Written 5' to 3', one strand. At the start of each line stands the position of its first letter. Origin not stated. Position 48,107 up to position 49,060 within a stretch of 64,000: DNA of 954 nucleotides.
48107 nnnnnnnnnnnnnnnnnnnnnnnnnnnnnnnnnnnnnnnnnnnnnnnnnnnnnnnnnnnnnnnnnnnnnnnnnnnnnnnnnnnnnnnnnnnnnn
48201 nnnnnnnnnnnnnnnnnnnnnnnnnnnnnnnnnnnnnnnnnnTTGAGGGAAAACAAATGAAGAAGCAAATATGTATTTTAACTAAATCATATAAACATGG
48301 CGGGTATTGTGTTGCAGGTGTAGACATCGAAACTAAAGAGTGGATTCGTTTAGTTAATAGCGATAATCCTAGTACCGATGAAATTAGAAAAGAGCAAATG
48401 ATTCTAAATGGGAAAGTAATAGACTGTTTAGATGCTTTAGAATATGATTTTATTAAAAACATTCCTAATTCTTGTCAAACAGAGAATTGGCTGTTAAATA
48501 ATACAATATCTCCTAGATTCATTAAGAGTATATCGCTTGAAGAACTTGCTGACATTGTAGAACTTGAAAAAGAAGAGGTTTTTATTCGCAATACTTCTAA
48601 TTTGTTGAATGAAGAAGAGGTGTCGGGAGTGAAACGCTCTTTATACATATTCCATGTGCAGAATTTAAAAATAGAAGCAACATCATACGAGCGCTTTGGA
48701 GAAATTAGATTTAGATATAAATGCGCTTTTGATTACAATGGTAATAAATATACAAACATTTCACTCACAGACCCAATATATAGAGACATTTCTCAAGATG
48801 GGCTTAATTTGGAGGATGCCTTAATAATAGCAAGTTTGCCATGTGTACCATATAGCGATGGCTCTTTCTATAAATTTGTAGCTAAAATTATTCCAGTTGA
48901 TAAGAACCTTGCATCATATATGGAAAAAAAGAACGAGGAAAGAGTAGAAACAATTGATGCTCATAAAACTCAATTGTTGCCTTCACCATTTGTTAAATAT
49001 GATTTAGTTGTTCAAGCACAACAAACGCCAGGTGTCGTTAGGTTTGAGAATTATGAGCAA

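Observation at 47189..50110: Compact operon of two DUF488 paralogs plus a 617-aa mosaic DNA-binding protein inside the defence island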

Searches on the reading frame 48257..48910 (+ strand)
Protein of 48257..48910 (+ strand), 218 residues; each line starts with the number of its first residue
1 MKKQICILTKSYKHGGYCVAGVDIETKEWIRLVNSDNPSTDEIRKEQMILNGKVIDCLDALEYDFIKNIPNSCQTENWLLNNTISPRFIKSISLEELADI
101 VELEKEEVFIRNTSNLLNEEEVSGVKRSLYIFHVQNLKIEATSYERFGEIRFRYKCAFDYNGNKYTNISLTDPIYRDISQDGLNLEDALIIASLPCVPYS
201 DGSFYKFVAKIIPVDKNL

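Call 29: search_protein_families(library=pfam, proteins=[window:48257-48910:+], max_evalue=10)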
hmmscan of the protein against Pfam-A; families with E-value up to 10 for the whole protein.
window:48257-48910:+ (218 aa): 1 family
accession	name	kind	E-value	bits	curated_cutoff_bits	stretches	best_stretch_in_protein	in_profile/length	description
PF22557.2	DuOB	-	1.8e-41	142.9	27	1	3-211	1-210/210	Dual OB-containing domain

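Call 44: find_related_loci(query=A3, collection=genome_contigs, flank=10000)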
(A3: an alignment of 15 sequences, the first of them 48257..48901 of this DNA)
Query A3 (215 aa) in genome_contigs; peptide patterns used: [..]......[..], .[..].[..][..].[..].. (x = any residue, [..] = any of these).
147 stretches matched a pattern; 38 encode a relative of the query (tblastn E <= 1e-3); 37 distinct loci.
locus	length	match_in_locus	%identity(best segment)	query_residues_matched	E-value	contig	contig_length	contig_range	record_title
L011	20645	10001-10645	76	1-215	1e-117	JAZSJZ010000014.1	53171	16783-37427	MAG: Christensenellaceae bacterium isolate T1900044563_TS20190029.MAGScoT_cleanbin_000020 SGB_376_k141_132028, whole gen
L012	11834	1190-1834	72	1-215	1e-111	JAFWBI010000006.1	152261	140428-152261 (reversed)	MAG: Clostridia bacterium isolate RGIG5584 Sheep_Colon.Co__c996280, whole genome shotgun sequence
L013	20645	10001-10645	63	1-215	9e-94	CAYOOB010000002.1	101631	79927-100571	MAG TPA_asm: uncultured Lachnospiraceae bacterium isolate SRP141132_co3_356 genome assembly, contig: NODE_54_length_1016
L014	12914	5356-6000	56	1-215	5e-86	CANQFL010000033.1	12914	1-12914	MAG: uncultured Clostridia bacterium isolate Lapin-005__bin96 genome assembly, contig: Lapin-005__NODE_6628_length_12914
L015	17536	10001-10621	40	1-215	5e-47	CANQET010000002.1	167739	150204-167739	MAG: uncultured Clostridia bacterium isolate Lapin-002__bin76 genome assembly, contig: Lapin-002__NODE_67_length_167739_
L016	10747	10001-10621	37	1-214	4e-45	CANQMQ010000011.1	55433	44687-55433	MAG: uncultured Clostridia bacterium isolate Lapin-012__bin71 genome assembly, contig: Lapin-012__NODE_1075_length_55433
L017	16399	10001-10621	37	1-214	2e-43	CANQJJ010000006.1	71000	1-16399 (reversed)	MAG: uncultured Clostridia bacterium isolate Lapin-032__bin10 genome assembly, contig: Lapin-032__NODE_651_length_71000_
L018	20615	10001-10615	38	1-212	2e-40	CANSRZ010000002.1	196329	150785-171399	MAG TPA_asm: uncultured Clostridia bacterium isolate SRR15730553_bin.52_metawrap_v1.3_MAG genome assembly, contig: NODE.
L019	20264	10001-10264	90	128-215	7e-52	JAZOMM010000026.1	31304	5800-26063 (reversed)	MAG: Christensenellaceae bacterium isolate T1900045647_YK20190341.MAGScoT_cleanbin_000015 SGB_8177_k141_996324, whole ge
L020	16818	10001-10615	38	1-212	7e-40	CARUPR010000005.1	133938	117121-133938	MAG TPA_asm: uncultured Eubacteriales bacterium isolate MGBC127298 genome assembly, contig: MGBC127298.5, whole genome s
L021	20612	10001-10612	40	1-211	2e-39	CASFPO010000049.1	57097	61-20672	uncultured Firmicutes bacterium isolate SI.O36.metabat-bins.110 genome assembly, contig: SI.O36.metabat-bins.110.fa_k141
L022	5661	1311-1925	38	1-212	8e-39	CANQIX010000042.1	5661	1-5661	MAG: uncultured Clostridia bacterium isolate Lapin-027__bin36 genome assembly, contig: Lapin-027__NODE_15918_length_5661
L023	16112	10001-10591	37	1-205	4e-38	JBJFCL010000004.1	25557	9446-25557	MAG: Candidatus Caccovivens sp. isolate PUUB22_bin.041 NODE_1360_length_25557_cov_8.370402, whole genome shotgun sequenc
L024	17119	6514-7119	38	4-212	1e-37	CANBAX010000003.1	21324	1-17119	MAG TPA_asm: uncultured Clostridia bacterium isolate SRR15322615_bin.1_metawrap_v1.3_MAG genome assembly, contig: NODE.9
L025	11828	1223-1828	37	3-211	1e-37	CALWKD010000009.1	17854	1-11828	MAG: uncultured Clostridia bacterium isolate E15__bin73 genome assembly, contig: E15__k127_1510103, whole genome shotgun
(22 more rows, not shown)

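Call 57: search_protein_families(library=pfam, alignment_id=A4, max_evalue=0.00001)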
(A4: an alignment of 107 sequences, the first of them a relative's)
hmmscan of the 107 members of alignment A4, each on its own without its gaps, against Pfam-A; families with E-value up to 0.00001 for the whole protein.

A. member 1, L011:6166-6813:+ (215 aa): 1 family
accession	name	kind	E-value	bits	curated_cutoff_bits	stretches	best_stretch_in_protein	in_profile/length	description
PF01613.24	Flavin_Reduct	-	4.1e-19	69.6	27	1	41-175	4-139/153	Flavin reductase like domain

B. families by the number of members that match (of 107 scanned): 122 families (the first 25 are shown)
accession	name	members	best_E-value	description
PF00106.31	adh_short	5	3.8e-40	short chain dehydrogenase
PF13561.12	adh_short_C2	5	4.2e-30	Enoyl-(Acyl carrier protein) reductase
PF09479.16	Flg_new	4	1.2e-89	Listeria-Bacteroides repeat domain (List_Bact_rpt)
PF13306.12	LRR_5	2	7.1e-160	BspA type Leucine rich repeat region (6 copies)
PF00122.25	E1-E2_ATPase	2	2.5e-49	E1-E2 ATPase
PF00689.26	Cation_ATPase_C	2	9.5e-43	Cation transporting ATPase, C-terminus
PF18998.6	Flg_new_2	2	4e-42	Divergent InlB B-repeat domain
PF00132.30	Hexapep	2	1.2e-34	Bacterial transferase hexapeptide (six repeats)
PF12636.12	DUF3781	2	4.6e-32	Protein of unknown function (DUF3781)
PF00239.26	Resolvase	2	1.6e-29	Resolvase, N terminal domain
PF00589.27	Phage_integrase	2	1.3e-24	Phage integrase family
PF00702.32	Hydrolase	2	4e-21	haloacid dehalogenase-like hydrolase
PF13246.12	Cation_ATPase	2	1.1e-19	Cation transport ATPase (P-type)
PF13855.12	LRR_8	2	1.5e-19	Leucine rich repeat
PF25084.1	LbH_EIF2B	2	3e-17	EIF2B subunit epsilon LbH domain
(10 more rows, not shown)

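Call 58: search_protein_families(library=pfam, alignment_id=A5, max_evalue=0.00001)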
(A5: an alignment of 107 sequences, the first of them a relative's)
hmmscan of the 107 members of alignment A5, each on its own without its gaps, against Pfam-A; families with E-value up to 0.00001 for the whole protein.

A. member 1, L028:2660-3064:+ (134 aa): 0 families

B. families by the number of members that match (of 107 scanned): 123 families (the first 25 are shown)
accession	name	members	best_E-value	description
PF04851.21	ResIII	4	2.2e-10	Type III restriction enzyme, res subunit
PF07669.17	Eco57I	3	5.6e-34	Eco57I restriction-modification methylase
PF00176.29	SNF2-rel_dom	3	3.7e-16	SNF2-related domain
PF00271.37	Helicase_C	3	1.7e-15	Helicase conserved C-terminal domain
PF03796.21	DnaB_C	2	1.7e-52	DnaB-like helicase C terminal domain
PF12796.13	Ank_2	2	5.2e-35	Ankyrin repeats (3 copies)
PF14437.12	MafB19-deam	2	2.2e-31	MafB19-like deaminase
PF00383.29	dCMP_cyt_deam_1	2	4.5e-30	Cytidine and deoxycytidylate deaminase zinc-binding region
PF11149.13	DUF2924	2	5.1e-28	Protein of unknown function (DUF2924)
PF13637.12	Ank_4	2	2.6e-20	Ankyrin repeats (many copies)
PF00023.36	Ank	2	2.6e-19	Ankyrin repeat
PF13481.12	AAA_25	2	1.1e-14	AAA domain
PF02384.22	N6_Mtase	2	9.7e-13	N-6 DNA Methylase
PF13091.12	PLDc_2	2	1.6e-11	PLD-like domain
PF13606.12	Ank_3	2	1.9e-11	Ankyrin repeat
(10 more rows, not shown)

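Call 60: search_dna_similar(query=window:48257-48901:+, collection=phages, mode=protein, max_rows=15, max_evalue=0.001)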
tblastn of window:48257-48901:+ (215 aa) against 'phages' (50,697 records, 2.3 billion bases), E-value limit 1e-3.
No match.

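Call 62: search_dna_similar(query=window:48257-48901:+, collection=plasmids, mode=protein, max_rows=15, max_evalue=0.001)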
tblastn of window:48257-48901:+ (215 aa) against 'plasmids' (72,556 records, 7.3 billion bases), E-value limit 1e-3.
Records with a match: 15; places in all: 15; records where one place covers at least 80% of the query: 15.
Best place of each record, by identity: <60% 15.
By first word of the organism name: Citrobacter 5; Acinetobacter 4; Moraxella 2; Salmonella 2; Leclercia 1; Klebsiella 1.
By predicted mobility (MOB-suite, as given by PLSDB): non-mobilizable 12; mobilizable 3.
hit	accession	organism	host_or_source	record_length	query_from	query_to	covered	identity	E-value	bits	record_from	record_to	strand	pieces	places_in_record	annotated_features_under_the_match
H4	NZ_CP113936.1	Acinetobacter sp. ESL0695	Melipona lateralis,Rain forest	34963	1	212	99%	29.0%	7e-7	56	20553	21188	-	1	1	hypothetical protein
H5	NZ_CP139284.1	Acinetobacter pittii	Homo sapiens,Catheter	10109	1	212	99%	28.3%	2e-6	55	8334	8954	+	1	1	hypothetical protein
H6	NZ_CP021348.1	Acinetobacter baumannii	Homo sapiens,blood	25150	1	212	99%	28.3%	2e-6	55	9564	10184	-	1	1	hypothetical protein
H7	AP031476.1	Moraxella osloensis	Homo sapiens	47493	4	211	97%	27.9%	2e-4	49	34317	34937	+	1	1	hypothetical protein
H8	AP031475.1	Moraxella osloensis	-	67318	4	211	97%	27.9%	2e-4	49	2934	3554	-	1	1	hypothetical protein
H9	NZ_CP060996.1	Acinetobacter baumannii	Homo sapiens,Faecal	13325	1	212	99%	27.2%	4e-6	54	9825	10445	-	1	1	hypothetical protein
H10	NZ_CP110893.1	Citrobacter freundii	Homo sapiens,urine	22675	3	211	97%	26.7%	1e-6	56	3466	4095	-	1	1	hypothetical protein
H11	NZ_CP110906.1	Citrobacter freundii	Homo sapiens,urine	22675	3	211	97%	26.7%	1e-6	56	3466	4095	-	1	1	hypothetical protein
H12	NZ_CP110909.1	Citrobacter freundii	Homo sapiens,blood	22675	3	211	97%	26.7%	1e-6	56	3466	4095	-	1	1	hypothetical protein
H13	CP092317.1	Salmonella enterica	-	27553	3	211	97%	26.7%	1e-6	56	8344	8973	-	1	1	record has no annotation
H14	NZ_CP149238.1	Salmonella enterica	Homo sapiens,single cell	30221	3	211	97%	26.7%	1e-6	56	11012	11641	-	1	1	hypothetical protein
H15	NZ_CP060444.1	Citrobacter cronae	Manis javanica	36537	3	211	97%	26.7%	1e-6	56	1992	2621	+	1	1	hypothetical protein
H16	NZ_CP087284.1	Leclercia adecarboxylata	pig feed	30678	3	211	97%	26.2%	2e-6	55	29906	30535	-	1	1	hypothetical protein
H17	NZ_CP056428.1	Klebsiella pneumoniae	culture,Wastewater influent sample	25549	3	211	97%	25.5%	1e-6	56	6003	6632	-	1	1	hypothetical protein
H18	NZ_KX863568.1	Citrobacter freundii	environmental; wetland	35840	2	192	89%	26.9%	1e-9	64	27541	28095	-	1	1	hypothetical protein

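Call 63: get_annotated_region(hit=H6, flank=5000)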
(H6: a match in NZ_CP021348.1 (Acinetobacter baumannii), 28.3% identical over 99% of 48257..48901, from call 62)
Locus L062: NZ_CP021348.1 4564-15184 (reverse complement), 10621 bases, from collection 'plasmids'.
description: Acinetobacter baumannii strain B8300 plasmid pB8300, complete sequence
organism: Acinetobacter baumannii (NCBI taxid 470)
taxonomy: Bacteria; Pseudomonadota; Gammaproteobacteria; Moraxellales; Moraxellaceae; Acinetobacter; Acinetobacter baumannii
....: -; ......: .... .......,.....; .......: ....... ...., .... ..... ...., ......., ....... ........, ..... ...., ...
typing (MOB-suite, as given by PLSDB): mobilizable; replicon rep_cluster_1254,rep_cluster_1364; relaxase MOBP,MOBQ
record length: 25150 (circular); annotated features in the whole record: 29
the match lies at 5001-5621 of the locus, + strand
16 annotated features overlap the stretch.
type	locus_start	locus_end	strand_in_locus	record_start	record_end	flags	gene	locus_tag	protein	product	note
CDS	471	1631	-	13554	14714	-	-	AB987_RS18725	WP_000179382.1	MobA/MobL family protein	-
CDS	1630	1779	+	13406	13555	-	-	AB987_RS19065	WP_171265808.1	hypothetical protein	-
CDS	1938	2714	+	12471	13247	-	-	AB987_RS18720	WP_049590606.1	hypothetical protein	-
CDS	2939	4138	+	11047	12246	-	-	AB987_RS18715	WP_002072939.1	hypothetical protein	-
CDS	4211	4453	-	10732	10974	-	-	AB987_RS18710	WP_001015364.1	hypothetical protein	-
CDS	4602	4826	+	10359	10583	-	-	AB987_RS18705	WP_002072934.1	hypothetical protein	-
CDS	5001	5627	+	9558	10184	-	-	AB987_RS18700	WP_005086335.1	hypothetical protein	-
CDS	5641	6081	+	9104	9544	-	-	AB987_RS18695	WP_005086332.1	DUF488 domain-containing protein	-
CDS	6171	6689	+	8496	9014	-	-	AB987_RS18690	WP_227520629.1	DUF4326 domain-containing protein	-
CDS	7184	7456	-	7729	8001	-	nadS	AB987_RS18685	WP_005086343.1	NadS family protein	-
CDS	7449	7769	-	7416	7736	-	-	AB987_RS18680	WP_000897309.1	type II toxin-antitoxin system RelE/ParE family toxin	-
CDS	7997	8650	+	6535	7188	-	-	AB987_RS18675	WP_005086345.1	hypothetical protein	-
CDS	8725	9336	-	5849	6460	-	-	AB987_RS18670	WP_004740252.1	recombinase family protein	GO:0006310 - DNA recombination [Evidence IEA]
CDS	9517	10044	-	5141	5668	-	-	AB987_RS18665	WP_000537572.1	plasmid pRiA4b ORF-3 family protein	-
CDS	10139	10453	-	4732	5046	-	-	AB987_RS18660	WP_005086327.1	BrnA antitoxin family protein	-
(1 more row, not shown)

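Call 64: get_annotated_region(hit=H10, flank=5000)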
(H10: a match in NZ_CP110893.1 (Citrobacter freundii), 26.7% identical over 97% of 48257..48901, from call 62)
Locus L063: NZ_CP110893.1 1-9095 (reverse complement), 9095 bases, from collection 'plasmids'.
description: Citrobacter freundii strain CF1807 plasmid pCF1807-5, complete sequence
organism: Citrobacter freundii (NCBI taxid 546)
taxonomy: Bacteria; Pseudomonadota; Gammaproteobacteria; Enterobacterales; Enterobacteriaceae; Citrobacter; Citrobacter freundii
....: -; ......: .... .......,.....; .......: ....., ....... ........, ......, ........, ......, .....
typing (MOB-suite, as given by PLSDB): non-mobilizable; replicon IncFII; mating-pair formation MPF_T
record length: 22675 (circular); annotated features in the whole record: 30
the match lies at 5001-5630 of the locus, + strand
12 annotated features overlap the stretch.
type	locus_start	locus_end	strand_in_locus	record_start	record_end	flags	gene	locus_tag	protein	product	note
CDS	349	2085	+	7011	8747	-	-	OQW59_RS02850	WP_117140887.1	type IV secretion system DNA-binding domain-containing protein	-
CDS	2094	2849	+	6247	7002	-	mobC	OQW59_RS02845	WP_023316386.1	MobC family replication-relaxation protein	-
CDS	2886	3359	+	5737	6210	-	-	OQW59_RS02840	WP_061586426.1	thermonuclease family protein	-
CDS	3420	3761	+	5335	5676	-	-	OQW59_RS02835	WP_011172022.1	hypothetical protein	-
CDS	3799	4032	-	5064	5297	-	-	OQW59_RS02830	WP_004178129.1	hypothetical protein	-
CDS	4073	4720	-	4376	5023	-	-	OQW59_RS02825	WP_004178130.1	ParA family protein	-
CDS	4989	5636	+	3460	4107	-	-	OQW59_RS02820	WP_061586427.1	hypothetical protein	-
CDS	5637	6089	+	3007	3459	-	-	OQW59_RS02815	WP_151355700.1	DUF488 domain-containing protein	-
CDS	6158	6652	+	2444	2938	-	-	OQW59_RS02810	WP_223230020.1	DUF4326 domain-containing protein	-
CDS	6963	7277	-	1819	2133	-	-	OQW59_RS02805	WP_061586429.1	CcdB family protein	-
CDS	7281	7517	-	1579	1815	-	-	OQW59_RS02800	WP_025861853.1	type II toxin-antitoxin system CcdA family antitoxin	-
CDS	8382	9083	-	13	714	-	-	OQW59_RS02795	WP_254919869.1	RepA family replication protein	GO:0006276 - plasmid maintenance [Evidence IEA]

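Call 89: search_protein_representatives(protein=window:48257-48901:+)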
Query: 215 residues. Proteins with E-value up to 0.001 (for the whole library): 1176; up to 1e-10: 355; up to 1e-30: 24. The best 150 are listed.
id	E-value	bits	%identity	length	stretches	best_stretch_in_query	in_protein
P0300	5.4e-120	414.9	86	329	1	1-215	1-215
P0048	4.9e-102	356.2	57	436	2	1-215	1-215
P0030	8.3e-80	283.6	58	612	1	1-215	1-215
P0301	1.3e-77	276.4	54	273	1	2-215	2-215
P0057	4.2e-71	255.2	53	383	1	1-215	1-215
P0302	1.5e-66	240.3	50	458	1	2-214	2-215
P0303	5.6e-63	228.6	59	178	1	5-173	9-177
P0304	1.2e-62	227.5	59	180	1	48-215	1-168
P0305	5.9e-57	208.9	48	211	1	1-214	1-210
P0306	8.2e-50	185.6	41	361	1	3-214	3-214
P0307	6.2e-45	169.6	44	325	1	2-213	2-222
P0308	4.8e-42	160.2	44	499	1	8-214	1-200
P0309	4.1e-38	147.4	43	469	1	2-215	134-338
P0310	1.1e-37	146.0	40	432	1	3-213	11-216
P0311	2.0e-37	145.1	40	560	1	1-214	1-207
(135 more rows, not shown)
